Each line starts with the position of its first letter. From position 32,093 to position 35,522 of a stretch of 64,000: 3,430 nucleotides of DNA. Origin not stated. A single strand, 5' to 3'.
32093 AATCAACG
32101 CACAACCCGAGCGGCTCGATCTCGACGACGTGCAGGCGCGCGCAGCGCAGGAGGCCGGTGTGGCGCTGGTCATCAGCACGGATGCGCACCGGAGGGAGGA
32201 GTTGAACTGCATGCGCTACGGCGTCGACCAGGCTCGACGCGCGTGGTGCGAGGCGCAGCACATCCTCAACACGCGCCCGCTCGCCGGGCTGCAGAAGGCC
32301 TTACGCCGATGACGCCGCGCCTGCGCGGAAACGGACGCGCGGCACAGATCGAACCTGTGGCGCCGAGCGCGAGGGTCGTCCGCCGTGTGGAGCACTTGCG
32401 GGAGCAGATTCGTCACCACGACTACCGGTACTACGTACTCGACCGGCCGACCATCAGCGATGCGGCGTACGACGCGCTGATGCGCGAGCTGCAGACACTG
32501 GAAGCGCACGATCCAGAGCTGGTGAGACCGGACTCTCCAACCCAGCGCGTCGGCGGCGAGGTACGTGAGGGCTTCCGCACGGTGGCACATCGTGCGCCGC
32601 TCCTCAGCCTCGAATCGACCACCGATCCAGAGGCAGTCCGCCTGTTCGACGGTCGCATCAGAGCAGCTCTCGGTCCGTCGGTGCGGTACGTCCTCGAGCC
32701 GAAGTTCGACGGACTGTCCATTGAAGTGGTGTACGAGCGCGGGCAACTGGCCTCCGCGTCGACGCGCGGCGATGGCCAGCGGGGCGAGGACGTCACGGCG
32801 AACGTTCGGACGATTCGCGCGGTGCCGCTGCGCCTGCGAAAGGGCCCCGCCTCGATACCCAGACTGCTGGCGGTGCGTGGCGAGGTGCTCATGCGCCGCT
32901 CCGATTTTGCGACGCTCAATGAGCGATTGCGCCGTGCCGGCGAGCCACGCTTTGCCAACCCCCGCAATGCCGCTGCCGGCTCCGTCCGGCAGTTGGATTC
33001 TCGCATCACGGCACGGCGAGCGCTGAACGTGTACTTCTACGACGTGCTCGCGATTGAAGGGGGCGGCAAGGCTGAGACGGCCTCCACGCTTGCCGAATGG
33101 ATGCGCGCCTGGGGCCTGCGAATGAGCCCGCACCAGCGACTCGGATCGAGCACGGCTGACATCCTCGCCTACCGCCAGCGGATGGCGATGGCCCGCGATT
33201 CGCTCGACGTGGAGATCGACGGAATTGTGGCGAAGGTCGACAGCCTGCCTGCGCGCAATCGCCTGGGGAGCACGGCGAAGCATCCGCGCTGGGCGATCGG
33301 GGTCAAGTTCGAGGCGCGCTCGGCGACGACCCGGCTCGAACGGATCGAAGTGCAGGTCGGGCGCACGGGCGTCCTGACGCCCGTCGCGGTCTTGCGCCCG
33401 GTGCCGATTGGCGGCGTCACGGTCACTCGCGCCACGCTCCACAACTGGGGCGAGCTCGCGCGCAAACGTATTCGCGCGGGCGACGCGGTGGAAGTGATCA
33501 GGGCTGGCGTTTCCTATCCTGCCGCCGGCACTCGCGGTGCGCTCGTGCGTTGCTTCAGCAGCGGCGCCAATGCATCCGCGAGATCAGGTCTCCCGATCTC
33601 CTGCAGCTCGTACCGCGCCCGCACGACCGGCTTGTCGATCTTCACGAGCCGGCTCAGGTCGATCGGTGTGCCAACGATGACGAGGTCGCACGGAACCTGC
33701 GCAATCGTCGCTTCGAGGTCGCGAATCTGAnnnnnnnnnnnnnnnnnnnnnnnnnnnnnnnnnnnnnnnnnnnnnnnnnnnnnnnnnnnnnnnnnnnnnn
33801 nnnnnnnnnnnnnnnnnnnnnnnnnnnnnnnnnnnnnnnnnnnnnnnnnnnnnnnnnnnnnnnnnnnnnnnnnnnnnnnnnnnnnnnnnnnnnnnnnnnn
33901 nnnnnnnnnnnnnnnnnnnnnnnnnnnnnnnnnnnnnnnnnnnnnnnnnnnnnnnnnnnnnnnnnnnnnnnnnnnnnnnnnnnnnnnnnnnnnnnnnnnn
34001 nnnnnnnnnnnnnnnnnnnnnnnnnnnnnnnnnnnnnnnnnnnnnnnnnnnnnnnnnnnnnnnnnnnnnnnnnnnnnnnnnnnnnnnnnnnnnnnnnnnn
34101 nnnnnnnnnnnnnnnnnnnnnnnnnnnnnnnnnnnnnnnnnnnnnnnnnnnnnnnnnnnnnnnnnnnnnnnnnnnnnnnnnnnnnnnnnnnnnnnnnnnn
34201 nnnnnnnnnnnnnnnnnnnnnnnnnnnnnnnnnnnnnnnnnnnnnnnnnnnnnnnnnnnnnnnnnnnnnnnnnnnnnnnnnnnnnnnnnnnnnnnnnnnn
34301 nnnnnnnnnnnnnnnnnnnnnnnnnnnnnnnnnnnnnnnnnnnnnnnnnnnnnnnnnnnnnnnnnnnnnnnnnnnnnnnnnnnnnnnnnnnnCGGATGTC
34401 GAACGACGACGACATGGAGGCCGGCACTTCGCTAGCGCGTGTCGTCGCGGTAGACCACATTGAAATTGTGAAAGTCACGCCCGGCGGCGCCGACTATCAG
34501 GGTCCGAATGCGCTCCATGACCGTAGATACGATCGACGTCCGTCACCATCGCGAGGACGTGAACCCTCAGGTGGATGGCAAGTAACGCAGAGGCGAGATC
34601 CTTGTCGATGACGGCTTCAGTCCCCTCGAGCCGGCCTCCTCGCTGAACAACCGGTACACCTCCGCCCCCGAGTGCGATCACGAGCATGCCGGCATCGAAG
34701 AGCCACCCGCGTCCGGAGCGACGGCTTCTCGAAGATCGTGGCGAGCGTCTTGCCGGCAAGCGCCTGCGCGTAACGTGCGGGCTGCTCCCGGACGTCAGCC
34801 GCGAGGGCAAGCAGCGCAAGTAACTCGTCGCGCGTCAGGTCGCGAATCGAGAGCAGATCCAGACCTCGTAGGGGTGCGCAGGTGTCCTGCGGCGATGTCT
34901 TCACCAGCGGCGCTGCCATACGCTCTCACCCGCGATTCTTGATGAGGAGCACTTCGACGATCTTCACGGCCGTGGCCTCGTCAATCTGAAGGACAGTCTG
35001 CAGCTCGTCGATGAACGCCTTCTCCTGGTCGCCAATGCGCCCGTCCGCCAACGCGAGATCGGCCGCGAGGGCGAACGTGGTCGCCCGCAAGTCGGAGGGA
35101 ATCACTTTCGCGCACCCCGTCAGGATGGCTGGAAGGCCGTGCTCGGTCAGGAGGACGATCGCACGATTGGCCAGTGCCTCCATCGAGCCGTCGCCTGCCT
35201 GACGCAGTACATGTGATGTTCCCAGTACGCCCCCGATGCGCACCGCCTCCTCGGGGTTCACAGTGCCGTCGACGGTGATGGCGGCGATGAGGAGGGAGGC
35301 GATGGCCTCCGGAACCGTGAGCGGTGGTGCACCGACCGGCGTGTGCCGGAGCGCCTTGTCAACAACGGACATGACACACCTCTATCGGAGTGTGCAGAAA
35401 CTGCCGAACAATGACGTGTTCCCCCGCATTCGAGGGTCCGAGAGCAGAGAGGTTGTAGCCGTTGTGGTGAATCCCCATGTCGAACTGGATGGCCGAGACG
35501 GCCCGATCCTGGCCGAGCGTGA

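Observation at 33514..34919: Collapsed carbamoyltransferase / carbamate kinase / GTPase operon: three fragments fused head-to-tail in original order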

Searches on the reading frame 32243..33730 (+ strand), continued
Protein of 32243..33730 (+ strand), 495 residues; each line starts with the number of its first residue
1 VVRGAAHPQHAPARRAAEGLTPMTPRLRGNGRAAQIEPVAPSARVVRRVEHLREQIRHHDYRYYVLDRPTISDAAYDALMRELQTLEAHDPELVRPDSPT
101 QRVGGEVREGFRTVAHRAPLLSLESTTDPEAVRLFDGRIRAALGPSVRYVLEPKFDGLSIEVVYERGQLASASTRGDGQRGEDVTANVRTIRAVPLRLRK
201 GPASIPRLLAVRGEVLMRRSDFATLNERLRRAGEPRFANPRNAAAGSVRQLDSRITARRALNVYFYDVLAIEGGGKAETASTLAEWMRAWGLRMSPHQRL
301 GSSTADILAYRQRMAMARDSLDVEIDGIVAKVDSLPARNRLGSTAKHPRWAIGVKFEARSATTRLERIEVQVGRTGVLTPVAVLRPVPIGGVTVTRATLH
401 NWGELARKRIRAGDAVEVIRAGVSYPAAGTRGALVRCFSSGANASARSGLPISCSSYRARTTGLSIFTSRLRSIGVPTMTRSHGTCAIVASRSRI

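Call 58: search_protein_families(library=pfam, proteins=[L102:12398-13750:-, L102:1488-4034:-, L102:16236-17267:+], max_evalue=0.01)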
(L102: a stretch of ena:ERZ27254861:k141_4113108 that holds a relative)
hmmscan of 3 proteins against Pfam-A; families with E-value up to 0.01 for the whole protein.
L102:12398-13750:- (450 aa): 2 families
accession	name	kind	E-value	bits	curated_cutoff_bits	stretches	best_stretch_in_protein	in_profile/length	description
PF02492.25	cobW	-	2.7e-05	24.3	20.7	1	249-296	131-179/180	CobW/HypB/UreG, nucleotide-binding domain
PF03308.22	MeaB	-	0.0022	17.5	23.1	0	130-155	42-67/273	Methylmalonyl Co-A mutase-associated GTPase MeaB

L102:1488-4034:- (848 aa): 4 families
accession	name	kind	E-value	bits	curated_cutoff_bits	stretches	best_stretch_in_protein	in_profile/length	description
PF00501.34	AMP-binding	-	1.9e-63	215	29.9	1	21-373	14-384/384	AMP-binding enzyme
PF01553.26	Acyltransferase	-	3.6e-17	62.8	23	1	639-782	4-131/132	Acyltransferase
PF00550.31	PP-binding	-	5.1e-06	27.1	20.8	1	527-588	2-65/67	Phosphopantetheine attachment site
PF13193.12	AMP-binding_C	-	0.0024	19.2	24.5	0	425-498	2-73/76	AMP-binding enzyme C-terminal domain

L102:16236-17267:+ (343 aa): 5 families
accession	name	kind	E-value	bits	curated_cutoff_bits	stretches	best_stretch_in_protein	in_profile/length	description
PF00580.27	UvrD-helicase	-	1.2e-10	42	23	1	112-221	6-118/271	UvrD/REP helicase N-terminal domain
PF13245.12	AAA_19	-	8.3e-06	26.5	25.1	1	119-200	11-72/134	AAA domain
PF13604.12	AAA_30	-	0.001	19.3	27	1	116-174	15-70/191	AAA domain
PF13086.12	AAA_11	-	0.0059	16.9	27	1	115-168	13-70/257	AAA domain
PF05127.21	NAT10_TcmA_helicase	-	0.0076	16.6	22.7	0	124-179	2-55/176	RNA cytidine acetyltransferase NAT10/TcmA, helicase domain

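Call 59: search_solved_structures(query=L102:12398-13750:-, max_evalue=0.001)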
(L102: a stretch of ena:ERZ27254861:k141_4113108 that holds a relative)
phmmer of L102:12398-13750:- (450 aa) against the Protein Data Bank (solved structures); distinct sequences matched with E-value up to 0.001: 0.

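Call 62: search_solved_structures(query=A1, max_evalue=0.01)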
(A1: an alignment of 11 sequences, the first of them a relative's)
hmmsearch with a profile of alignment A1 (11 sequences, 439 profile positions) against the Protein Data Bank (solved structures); distinct sequences matched with E-value up to 0.01: 5.
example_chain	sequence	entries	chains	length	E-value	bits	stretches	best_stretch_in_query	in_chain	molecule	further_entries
9sxb_A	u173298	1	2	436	1.4e-09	40.4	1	215-322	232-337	Cyclic 2,3-diphosphoglycerate synthetase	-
8oru_AAA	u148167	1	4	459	0.00068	21.7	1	215-329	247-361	Cyclic 2,3-diphosphoglycerate synthetase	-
8ork_AAA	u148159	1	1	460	0.00068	21.7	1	215-329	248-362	Cyclic 2,3-diphosphoglycerate synthetase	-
2wsm_A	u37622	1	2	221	0.0012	20.9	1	217-297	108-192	HYDROGENASE EXPRESSION/FORMATION PROTEIN (HYPB)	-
2hf8_A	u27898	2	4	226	0.0028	19.7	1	239-296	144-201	Probable hydrogenase nickel incorporation protein hypB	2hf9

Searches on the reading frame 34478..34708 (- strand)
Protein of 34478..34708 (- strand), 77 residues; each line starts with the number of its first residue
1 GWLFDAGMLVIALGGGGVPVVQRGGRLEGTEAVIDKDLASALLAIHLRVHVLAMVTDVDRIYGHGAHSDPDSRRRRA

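Call 5: search_protein_families(library=pfam, proteins=[window:34478-34708:-], max_evalue=0.01)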
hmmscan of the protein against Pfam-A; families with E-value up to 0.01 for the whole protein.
seq(77 aa): 1 family
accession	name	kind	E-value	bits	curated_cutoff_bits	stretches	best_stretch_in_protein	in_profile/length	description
PF00696.33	AA_kinase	-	6.6e-06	26.5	24.9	1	16-73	131-190/234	Amino acid kinase family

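Call 6: search_protein_families(library=ncbifam, proteins=[window:34478-34708:-], max_evalue=0.01)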
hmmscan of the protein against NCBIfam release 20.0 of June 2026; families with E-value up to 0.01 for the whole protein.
seq(77 aa): 4 families
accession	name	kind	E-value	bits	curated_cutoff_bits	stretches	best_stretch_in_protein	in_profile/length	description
NF009008.0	PRK12354.1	subfamily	1.1e-18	67.5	361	1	2-64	170-233/308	carbamate kinase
TIGR00746.1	arcC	equivalog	4.4e-18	65.4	358.25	1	2-63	176-237/309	carbamate kinase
NF006926.0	PRK09411.1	equivalog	2.2e-15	56.6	416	1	3-65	172-231/297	carbamate kinase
NF009007.0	PRK12352.1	subfamily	2.3e-14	53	266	1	3-62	182-242/316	carbamate kinase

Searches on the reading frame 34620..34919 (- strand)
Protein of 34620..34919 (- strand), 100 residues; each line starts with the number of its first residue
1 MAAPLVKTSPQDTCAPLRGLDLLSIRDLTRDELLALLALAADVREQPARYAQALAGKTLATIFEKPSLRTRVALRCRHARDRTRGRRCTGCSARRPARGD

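Call 5: search_protein_families(library=pfam, proteins=[window:34620-34919:-], max_evalue=0.01)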
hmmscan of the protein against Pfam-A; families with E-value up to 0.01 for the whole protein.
seq(100 aa): 1 family
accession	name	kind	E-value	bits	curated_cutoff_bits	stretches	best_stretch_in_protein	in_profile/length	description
PF02729.26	OTCace_N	-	6.1e-13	49.5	29.9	1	21-74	2-57/148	Aspartate/ornithine carbamoyltransferase, carbamoyl-P binding domain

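Call 6: search_protein_families(library=ncbifam, proteins=[window:34620-34919:-], max_evalue=0.01)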
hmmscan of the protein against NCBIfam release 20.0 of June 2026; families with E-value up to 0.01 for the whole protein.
seq(100 aa): 12 families
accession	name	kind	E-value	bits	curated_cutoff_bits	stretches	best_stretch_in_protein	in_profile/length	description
NF011380.0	PRK14805.1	equivalog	1.2e-15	57.4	421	1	21-74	3-56/302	ornithine carbamoyltransferase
NF001986.0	PRK00779.1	subfamily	1.9e-10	40.3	306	1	20-74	6-62/307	ornithine carbamoyltransferase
TIGR00658.1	orni_carb_tr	equivalog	7.2e-10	38.5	280.85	1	21-75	2-58/304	ornithine carbamoyltransferase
TIGR04384.1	putr_carbamoyl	exception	7.9e-07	28.5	500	1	22-74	2-56/330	putrescine carbamoyltransferase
NF003286.0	PRK04284.1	subfamily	1.7e-06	27.3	515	1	17-77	4-66/332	ornithine carbamoyltransferase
NF011379.0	PRK14804.1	equivalog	2.1e-06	27.1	373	1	22-75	9-62/311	ornithine carbamoyltransferase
NF002032.1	PRK00856.1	equivalog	2.5e-06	26.9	263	1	21-74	2-57/297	aspartate carbamoyltransferase catalytic subunit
NF003384.0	PRK04523.1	equivalog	4.6e-06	25.9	288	1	22-76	6-58/336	N-acetylornithine carbamoyltransferase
TIGR00670.1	asp_carb_tr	equivalog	8.2e-06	25.1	236.95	1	21-74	2-57/304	aspartate carbamoyltransferase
NF009213.0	PRK12562.1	subfamily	2.3e-05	23.9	559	1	22-76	9-65/334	ornithine carbamoyltransferase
NF002470.0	PRK01713.1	equivalog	0.00013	21.5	545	1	19-75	7-65/334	ornithine carbamoyltransferase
NF006046.0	PRK08192.1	equivalog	0.00038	19.8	512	1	18-92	5-81/339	aspartate carbamoyltransferase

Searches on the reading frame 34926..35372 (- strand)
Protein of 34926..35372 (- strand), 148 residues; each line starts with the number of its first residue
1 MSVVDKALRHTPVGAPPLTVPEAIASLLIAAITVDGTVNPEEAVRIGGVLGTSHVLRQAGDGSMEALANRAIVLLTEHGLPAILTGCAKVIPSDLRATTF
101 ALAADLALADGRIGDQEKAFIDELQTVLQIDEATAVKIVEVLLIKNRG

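Call 5: search_protein_families(library=pfam, proteins=[window:34926-35372:-], max_evalue=0.01)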
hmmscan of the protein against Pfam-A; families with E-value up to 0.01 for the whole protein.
window:34926-35372:- (148 aa): 2 families
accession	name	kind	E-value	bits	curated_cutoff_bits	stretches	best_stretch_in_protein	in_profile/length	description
PF05099.18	TerB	-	4.4e-07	30.6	24.4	1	22-135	2-113/118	Tellurite resistance protein TerB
PF04391.17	DUF533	-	0.0055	16.7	29.6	0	107-133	81-107/178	Protein of unknown function (DUF533)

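Call 6: search_protein_families(library=ncbifam, proteins=[window:34926-35372:-], max_evalue=0.01)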
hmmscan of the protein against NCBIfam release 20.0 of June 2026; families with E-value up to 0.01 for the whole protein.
window:34926-35372:- (148 aa): 0 families

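Call 22: find_related_loci(query=window:34926-35372:-, collection=metagenome_contigs, flank=10000)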
Query window:34926-35372:- (148 aa) in metagenome_contigs; peptide patterns used: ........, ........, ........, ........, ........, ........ (x = any residue, [..] = any of these).
213 stretches matched a pattern; 10 encode a relative of the query (tblastn E <= 1e-3); 10 distinct loci.
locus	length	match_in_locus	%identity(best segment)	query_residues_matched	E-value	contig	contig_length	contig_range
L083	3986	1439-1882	91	1-148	4e-87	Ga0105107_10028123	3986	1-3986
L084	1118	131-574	77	1-148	2e-77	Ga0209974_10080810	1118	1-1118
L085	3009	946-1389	74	1-148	2e-69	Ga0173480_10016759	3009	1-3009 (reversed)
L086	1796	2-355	90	31-148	8e-69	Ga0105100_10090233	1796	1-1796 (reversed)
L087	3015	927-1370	76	1-148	2e-64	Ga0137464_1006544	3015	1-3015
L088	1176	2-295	94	51-148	7e-61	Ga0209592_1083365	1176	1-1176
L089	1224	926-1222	90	1-99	2e-57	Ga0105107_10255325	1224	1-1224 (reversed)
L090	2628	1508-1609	79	73-106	1e-14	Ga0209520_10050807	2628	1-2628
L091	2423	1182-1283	79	73-106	1e-14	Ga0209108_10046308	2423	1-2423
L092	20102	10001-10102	79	73-106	1e-14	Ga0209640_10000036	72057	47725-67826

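Call 26: find_encoding_contigs(protein=window:34926-35372:-, flank=10000, max_places=6)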
Protein window:34926-35372:- (148 aa): 2 contigs read that carry it; 2 places shown.
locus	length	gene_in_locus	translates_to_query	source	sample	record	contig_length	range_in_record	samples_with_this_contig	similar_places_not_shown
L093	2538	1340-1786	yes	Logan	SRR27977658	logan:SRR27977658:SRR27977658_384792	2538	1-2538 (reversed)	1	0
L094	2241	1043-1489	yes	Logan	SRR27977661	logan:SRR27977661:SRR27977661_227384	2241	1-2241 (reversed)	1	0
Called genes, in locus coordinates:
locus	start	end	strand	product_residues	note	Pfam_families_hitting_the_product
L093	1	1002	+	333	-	?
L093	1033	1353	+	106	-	-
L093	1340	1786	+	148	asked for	PF05099:TerB (weak)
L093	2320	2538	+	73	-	?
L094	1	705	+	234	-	?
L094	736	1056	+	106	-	-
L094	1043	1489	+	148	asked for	PF05099:TerB (weak)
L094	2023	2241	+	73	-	?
